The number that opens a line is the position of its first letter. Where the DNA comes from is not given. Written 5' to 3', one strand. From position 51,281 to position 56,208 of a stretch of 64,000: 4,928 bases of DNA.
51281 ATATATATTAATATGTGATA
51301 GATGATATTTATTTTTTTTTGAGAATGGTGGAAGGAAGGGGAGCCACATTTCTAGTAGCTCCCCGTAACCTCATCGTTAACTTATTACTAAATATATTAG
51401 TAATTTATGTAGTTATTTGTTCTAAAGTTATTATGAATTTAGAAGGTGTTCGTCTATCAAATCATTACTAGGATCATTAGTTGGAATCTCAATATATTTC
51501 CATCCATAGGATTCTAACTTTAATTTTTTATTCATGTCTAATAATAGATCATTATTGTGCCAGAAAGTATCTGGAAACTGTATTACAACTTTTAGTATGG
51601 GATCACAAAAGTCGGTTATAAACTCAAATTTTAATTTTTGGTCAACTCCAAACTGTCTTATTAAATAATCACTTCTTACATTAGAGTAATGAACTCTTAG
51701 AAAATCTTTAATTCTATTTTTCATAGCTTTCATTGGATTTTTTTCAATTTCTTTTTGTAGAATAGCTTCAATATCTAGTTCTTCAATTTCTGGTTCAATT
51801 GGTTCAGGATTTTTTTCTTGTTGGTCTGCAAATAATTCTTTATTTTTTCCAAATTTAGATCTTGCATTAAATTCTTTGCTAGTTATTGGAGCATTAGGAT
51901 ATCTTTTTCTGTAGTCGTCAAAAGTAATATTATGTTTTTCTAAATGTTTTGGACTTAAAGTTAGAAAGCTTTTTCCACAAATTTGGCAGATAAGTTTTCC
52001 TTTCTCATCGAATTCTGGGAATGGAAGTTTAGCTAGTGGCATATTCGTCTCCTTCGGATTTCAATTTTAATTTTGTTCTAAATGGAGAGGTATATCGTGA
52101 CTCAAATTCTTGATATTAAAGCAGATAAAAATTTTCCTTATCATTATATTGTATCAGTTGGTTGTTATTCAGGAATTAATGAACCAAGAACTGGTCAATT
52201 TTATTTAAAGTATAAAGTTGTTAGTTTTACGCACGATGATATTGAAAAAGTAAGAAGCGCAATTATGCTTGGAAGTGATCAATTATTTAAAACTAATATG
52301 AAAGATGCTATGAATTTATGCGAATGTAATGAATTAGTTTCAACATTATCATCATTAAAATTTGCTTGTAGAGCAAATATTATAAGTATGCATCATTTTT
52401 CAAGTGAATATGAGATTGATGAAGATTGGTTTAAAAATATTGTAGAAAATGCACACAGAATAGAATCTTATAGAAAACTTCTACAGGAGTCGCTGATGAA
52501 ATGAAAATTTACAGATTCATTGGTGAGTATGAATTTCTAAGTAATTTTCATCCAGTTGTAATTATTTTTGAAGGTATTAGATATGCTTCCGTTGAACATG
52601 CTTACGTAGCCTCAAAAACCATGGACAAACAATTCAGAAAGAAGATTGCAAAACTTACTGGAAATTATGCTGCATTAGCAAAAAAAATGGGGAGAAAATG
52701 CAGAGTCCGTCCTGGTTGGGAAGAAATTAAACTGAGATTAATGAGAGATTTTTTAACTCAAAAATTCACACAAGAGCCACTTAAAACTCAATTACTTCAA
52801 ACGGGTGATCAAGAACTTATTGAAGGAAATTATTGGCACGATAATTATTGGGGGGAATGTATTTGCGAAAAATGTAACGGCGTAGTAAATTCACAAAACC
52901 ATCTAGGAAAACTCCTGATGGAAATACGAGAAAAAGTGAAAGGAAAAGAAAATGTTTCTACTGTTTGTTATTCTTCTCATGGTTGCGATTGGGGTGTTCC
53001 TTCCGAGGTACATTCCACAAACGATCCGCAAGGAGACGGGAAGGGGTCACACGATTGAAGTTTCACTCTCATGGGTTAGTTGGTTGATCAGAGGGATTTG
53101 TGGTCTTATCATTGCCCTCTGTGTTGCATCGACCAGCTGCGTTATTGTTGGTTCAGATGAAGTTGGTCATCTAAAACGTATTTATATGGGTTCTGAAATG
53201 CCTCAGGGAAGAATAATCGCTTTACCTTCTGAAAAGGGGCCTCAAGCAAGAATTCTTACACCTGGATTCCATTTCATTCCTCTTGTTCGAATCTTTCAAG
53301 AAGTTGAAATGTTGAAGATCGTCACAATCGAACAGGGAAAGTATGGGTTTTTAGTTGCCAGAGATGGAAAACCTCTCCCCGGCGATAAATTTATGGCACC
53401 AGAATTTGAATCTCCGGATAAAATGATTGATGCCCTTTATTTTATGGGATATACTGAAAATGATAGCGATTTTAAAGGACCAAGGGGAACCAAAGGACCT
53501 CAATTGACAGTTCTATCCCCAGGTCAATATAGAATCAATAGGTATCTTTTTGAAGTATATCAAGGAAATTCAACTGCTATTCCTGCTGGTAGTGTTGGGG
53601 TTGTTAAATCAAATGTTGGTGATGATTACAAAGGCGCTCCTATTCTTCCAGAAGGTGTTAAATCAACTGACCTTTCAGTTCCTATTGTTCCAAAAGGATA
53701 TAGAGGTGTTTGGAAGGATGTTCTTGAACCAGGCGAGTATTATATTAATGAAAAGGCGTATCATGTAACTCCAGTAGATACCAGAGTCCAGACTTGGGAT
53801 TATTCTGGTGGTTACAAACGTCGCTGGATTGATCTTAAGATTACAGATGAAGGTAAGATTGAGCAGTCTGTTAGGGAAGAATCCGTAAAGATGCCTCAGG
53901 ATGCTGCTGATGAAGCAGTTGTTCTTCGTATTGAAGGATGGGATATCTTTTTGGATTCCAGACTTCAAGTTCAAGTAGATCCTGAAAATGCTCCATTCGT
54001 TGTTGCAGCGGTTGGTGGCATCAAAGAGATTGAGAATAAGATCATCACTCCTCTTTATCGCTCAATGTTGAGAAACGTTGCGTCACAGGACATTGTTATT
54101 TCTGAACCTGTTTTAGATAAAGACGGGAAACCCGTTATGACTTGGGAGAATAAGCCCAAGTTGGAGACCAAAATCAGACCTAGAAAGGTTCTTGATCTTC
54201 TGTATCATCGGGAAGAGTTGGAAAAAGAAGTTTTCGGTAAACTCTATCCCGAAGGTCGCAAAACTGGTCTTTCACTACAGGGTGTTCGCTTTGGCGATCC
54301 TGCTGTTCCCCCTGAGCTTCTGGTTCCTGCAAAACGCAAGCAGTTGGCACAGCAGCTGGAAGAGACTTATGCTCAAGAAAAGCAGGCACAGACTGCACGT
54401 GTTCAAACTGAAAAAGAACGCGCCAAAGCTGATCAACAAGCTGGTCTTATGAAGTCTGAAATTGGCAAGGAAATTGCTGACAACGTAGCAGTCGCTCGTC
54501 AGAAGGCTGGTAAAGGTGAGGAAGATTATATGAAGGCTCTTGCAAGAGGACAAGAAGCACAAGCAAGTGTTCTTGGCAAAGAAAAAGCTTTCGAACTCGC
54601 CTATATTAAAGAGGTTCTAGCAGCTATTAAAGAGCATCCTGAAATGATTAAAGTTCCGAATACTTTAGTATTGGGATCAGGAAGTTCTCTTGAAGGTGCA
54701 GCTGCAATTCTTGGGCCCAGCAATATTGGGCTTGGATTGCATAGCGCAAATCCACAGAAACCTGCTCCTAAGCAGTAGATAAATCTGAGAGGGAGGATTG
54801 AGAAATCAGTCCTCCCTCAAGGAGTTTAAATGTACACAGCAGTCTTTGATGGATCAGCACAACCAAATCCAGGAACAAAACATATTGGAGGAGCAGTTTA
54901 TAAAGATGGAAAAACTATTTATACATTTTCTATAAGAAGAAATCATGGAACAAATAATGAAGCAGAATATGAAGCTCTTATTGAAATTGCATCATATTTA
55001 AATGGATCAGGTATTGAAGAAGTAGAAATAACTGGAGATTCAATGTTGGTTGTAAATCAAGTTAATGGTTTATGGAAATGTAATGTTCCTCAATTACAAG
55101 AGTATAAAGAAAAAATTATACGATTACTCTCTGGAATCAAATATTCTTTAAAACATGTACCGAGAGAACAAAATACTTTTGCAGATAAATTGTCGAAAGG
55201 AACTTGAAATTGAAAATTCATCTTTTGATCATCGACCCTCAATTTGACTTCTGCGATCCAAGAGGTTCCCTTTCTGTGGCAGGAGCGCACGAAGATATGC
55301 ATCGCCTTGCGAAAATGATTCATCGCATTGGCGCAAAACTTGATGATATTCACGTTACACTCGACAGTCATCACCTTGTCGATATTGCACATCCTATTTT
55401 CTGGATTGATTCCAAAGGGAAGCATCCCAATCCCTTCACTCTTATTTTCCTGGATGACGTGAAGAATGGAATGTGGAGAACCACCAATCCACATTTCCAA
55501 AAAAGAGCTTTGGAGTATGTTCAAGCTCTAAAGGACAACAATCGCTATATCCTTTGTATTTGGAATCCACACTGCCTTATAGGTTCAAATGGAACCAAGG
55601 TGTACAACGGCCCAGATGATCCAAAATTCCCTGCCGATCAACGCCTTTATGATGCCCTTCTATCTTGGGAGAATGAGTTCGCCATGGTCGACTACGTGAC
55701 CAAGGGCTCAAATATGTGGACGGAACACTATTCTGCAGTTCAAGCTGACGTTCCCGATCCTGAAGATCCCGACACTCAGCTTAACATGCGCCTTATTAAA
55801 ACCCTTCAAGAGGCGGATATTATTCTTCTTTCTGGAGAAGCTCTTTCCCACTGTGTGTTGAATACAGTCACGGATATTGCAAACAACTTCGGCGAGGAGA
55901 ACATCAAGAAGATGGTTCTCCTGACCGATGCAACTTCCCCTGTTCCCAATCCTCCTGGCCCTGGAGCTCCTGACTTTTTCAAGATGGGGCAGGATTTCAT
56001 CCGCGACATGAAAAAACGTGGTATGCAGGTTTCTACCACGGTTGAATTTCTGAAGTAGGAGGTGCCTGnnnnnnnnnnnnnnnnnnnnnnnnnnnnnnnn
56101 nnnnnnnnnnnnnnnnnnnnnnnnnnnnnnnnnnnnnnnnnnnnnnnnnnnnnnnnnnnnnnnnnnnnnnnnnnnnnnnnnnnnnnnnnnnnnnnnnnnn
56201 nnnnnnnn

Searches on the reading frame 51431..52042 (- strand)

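Call 9: search_protein_families(library=pfam, proteins=[window:51431-52042:-], max_evalue=0.01)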
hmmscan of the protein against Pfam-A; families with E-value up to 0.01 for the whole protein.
window:51431-52042:- (203 aa): 1 family
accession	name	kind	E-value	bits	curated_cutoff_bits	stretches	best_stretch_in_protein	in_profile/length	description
PF05443.17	ROS_MUCR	-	1.6e-07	31.8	25.4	1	14-70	62-122/123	ROS/MUCR transcriptional regulator protein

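Call 41: search_protein_families(library=phrogs, proteins=[window:51431-52042:-], max_evalue=0.001)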
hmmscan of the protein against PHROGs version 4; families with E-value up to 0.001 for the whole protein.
window:51431-52042:- (203 aa): 1 family
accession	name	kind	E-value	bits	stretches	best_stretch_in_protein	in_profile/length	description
phrog_22215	-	unknown function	0.00092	20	0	15-131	2-101/324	-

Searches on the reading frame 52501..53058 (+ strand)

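Call 9: search_protein_families(library=pfam, proteins=[window:52501-53058:+], max_evalue=0.01)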
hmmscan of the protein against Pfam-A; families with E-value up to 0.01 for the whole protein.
window:52501-53058:+ (185 aa): 2 families
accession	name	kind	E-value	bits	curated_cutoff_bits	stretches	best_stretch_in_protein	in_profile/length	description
PF08719.17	NADAR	-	7.8e-22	78.7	35.1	1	9-146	9-162/163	NADAR domain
PF08010.17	Phage_30_3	-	8.3e-05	22.9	36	1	13-66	7-57/138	Bacteriophage protein GP30.3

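Call 41: search_protein_families(library=phrogs, proteins=[window:52501-53058:+], max_evalue=0.001)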
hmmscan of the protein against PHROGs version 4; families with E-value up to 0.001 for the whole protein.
window:52501-53058:+ (185 aa): 1 family
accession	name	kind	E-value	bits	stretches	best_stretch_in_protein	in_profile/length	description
phrog_1017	-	unknown function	1.8e-39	136.5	1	2-155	7-161/170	-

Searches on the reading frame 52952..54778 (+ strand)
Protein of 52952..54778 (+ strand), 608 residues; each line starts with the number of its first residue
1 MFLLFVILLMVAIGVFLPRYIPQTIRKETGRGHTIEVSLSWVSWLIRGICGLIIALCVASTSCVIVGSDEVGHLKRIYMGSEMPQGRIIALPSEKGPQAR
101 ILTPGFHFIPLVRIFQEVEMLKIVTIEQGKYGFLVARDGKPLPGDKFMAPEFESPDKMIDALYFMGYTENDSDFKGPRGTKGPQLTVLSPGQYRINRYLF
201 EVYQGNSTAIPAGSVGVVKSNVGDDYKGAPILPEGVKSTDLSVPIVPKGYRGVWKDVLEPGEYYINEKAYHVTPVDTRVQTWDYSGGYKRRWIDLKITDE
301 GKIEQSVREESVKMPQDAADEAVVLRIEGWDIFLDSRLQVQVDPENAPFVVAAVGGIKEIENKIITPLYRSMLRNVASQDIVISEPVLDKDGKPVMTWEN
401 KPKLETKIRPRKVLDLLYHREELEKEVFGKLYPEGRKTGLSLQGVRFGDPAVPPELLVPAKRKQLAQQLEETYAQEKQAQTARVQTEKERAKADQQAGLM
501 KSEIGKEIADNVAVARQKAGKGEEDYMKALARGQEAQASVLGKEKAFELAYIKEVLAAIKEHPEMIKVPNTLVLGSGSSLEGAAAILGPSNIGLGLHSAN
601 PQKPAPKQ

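Call 9: search_protein_families(library=pfam, proteins=[window:52952-54778:+], max_evalue=0.01)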
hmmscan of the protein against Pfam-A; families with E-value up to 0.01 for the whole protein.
window:52952-54778:+ (608 aa): 1 family
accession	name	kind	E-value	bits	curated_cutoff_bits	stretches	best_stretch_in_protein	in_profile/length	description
PF01145.31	Band_7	-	3.6e-11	43.9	23.6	1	246-480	3-175/176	SPFH domain / Band 7 family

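Call 24: search_protein_families(library=ncbifam, proteins=[window:52952-54778:+], max_evalue=0.1)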
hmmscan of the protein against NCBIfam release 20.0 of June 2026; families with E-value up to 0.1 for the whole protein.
window:52952-54778:+ (608 aa): 0 families

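Call 41: search_protein_families(library=phrogs, proteins=[window:52952-54778:+], max_evalue=0.001)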
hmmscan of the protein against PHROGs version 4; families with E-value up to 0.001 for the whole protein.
window:52952-54778:+ (608 aa): 1 family
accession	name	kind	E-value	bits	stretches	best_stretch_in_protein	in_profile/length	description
phrog_200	-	other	0.0007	19.8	0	206-539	100-319/379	lipoprotein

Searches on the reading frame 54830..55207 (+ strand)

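Call 9: search_protein_families(library=pfam, proteins=[window:54830-55207:+], max_evalue=0.01)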
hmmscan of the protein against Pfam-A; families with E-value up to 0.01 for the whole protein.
window:54830-55207:+ (125 aa): 2 families
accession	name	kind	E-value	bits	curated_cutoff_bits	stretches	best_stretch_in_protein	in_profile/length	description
PF13456.12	RVT_3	-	9.9e-16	58.2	21.6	1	6-123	2-121/123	Reverse transcriptase-like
PF00075.30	RNase_H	-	1.8e-07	31.9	25.8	1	6-111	8-120/141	RNase H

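Call 41: search_protein_families(library=phrogs, proteins=[window:54830-55207:+], max_evalue=0.001)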
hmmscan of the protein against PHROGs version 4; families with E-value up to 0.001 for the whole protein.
window:54830-55207:+ (125 aa): 2 families
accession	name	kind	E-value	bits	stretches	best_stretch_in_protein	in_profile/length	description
phrog_531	-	DNA, RNA and nucleotide metabolism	1.4e-11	45.2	1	1-123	75-221/285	Rnase H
phrog_22885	-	DNA, RNA and nucleotide metabolism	3.5e-05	24.7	1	37-123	51-135/143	Rnase H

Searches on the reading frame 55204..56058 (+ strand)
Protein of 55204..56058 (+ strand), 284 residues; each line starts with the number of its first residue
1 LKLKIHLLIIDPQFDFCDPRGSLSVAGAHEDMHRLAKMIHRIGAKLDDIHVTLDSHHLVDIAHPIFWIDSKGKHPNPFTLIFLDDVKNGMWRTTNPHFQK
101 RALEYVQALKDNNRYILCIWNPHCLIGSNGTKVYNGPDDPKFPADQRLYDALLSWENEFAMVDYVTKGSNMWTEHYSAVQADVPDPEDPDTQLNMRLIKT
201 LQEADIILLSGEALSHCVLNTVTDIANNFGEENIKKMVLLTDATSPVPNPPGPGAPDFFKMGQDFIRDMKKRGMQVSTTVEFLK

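Call 9: search_protein_families(library=pfam, proteins=[window:55204-56058:+], max_evalue=0.01)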
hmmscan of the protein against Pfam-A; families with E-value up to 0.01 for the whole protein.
window:55204-56058:+ (284 aa): 1 family
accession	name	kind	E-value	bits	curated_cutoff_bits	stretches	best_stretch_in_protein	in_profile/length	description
PF00857.26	Isochorismatase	-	0.0044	17.6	27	0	196-228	103-137/175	Isochorismatase domain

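Call 24: search_protein_families(library=ncbifam, proteins=[window:55204-56058:+], max_evalue=0.1)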
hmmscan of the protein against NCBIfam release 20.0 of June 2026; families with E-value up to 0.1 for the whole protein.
window:55204-56058:+ (284 aa): 1 family
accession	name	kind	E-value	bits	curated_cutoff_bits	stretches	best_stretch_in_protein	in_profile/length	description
NF008623.0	PRK11609.1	equivalog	0.0073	16.1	174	0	6-57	5-55/213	bifunctional nicotinamidase/pyrazinamidase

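Call 41: search_protein_families(library=phrogs, proteins=[window:55204-56058:+], max_evalue=0.001)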
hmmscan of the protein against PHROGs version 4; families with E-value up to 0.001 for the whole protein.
window:55204-56058:+ (284 aa): 1 family
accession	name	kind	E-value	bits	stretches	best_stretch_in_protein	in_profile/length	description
phrog_19305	-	unknown function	0.00011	23.2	0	6-63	5-63/199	-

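Call 51: search_solved_structures(query=A5, max_evalue=1, show_alignments=2)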
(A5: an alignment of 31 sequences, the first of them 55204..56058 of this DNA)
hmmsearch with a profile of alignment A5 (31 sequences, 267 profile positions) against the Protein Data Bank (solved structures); distinct sequences matched with E-value up to 1: 23.
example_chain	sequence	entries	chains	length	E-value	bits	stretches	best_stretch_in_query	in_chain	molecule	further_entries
2h0r_A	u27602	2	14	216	2.2e-15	59.7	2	6-71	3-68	Nicotinamidase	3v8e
29iv_A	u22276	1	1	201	1.9e-09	40.3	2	119-241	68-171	nicotinamidase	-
1ilw_A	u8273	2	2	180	2.2e-08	36.8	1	6-62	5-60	180 aa long hypothetical Pyrazinamidase/nicotinamidase | 180aa long hypothetical Pyrazinamidase/Nicotinamidase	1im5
3pl1_A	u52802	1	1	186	1.1e-07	34.5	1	7-41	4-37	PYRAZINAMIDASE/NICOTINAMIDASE PNCA (PZase)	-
2wt9_A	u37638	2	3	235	4e-06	29.4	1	117-266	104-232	NICOTINAMIDASE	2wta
3r2j_A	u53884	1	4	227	1e-05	28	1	120-236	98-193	Alpha/beta-hydrolase-like protein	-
9u8m_A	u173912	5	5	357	3.6e-05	26.2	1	118-217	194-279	nicotinamidase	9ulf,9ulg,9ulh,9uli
3irv_A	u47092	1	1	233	0.00025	23.5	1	4-41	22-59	CYSTEINE HYDROLASE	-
3s2s_A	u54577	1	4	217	0.015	17.6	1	6-64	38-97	Putative pyrazinamidase/nicotinamidase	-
3hu5_A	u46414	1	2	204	0.032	16.5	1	4-44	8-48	Isochorismatase family protein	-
3o90_A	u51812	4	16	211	0.047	16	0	6-64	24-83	nicotinamidase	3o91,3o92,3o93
3o94_A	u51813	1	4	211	0.06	15.7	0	6-64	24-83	nicotinamidase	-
5zn8_A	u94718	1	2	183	0.22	13.8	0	5-64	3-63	Isochorismatase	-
6a8l_A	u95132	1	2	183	0.23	13.7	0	5-64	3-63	Isochorismatase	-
6njr_A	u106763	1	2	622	0.3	13.3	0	99-120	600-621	NADPH--cytochrome P450 reductase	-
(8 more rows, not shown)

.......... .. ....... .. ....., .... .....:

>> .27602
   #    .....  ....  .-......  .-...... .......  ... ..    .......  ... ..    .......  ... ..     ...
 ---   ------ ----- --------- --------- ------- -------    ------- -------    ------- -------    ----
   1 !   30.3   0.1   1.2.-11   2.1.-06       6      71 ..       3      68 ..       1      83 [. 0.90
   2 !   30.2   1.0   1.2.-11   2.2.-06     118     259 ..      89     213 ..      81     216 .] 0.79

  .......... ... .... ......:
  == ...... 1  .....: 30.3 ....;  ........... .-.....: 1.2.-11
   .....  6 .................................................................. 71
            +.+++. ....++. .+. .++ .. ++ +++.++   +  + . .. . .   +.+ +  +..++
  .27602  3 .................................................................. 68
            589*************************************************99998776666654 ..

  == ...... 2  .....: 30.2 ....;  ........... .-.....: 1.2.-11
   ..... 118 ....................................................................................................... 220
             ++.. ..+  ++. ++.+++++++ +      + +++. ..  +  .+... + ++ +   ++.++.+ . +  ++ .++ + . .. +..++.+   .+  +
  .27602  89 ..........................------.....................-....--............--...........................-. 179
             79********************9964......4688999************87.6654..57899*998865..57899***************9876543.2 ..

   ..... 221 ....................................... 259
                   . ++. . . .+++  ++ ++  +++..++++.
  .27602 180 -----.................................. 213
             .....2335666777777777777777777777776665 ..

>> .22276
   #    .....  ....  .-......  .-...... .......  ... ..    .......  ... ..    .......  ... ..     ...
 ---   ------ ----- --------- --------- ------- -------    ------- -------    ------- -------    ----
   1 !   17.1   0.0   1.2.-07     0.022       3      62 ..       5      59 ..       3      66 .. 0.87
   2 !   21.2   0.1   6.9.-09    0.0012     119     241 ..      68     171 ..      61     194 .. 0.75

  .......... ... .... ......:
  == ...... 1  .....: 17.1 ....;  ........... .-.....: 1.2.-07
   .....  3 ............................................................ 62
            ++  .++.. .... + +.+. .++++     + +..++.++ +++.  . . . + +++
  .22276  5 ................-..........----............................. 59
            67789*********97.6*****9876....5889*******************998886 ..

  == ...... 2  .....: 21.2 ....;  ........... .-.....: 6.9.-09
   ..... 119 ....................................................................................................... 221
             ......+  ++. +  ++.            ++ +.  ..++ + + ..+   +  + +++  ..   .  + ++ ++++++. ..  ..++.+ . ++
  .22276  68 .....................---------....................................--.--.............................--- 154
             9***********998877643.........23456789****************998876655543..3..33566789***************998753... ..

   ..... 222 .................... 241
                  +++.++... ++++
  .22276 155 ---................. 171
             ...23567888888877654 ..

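Call 94: search_dna_similar(collection=phages, mode=protein, query=window:55204-56058:+, max_evalue=0.00001, max_rows=30)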
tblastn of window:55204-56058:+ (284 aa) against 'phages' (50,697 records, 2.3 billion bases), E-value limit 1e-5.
Records with a match: 4; places in all: 4; records where one place covers at least 80% of the query: 4.
Best place of each record, by identity: <60% 4.
By first word of the organism name: uncultured 3; Bacteriophage 1.
By host as written in the record: - 4.
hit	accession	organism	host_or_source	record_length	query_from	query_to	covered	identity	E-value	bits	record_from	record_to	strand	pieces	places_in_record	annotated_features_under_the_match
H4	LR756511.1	uncultured phage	metagenomic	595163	1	283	100%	57.0%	8e-98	320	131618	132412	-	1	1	record has no annotation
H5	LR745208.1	uncultured phage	metagenomic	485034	2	275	96%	53.3%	2e-89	295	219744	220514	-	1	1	record has no annotation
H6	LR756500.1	uncultured phage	metagenomic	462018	11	245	83%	33.2%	3e-36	142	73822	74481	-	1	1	record has no annotation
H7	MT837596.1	Bacteriophage sp.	human fecal samples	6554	2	245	86%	29.5%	1e-28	120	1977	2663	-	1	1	record has no annotation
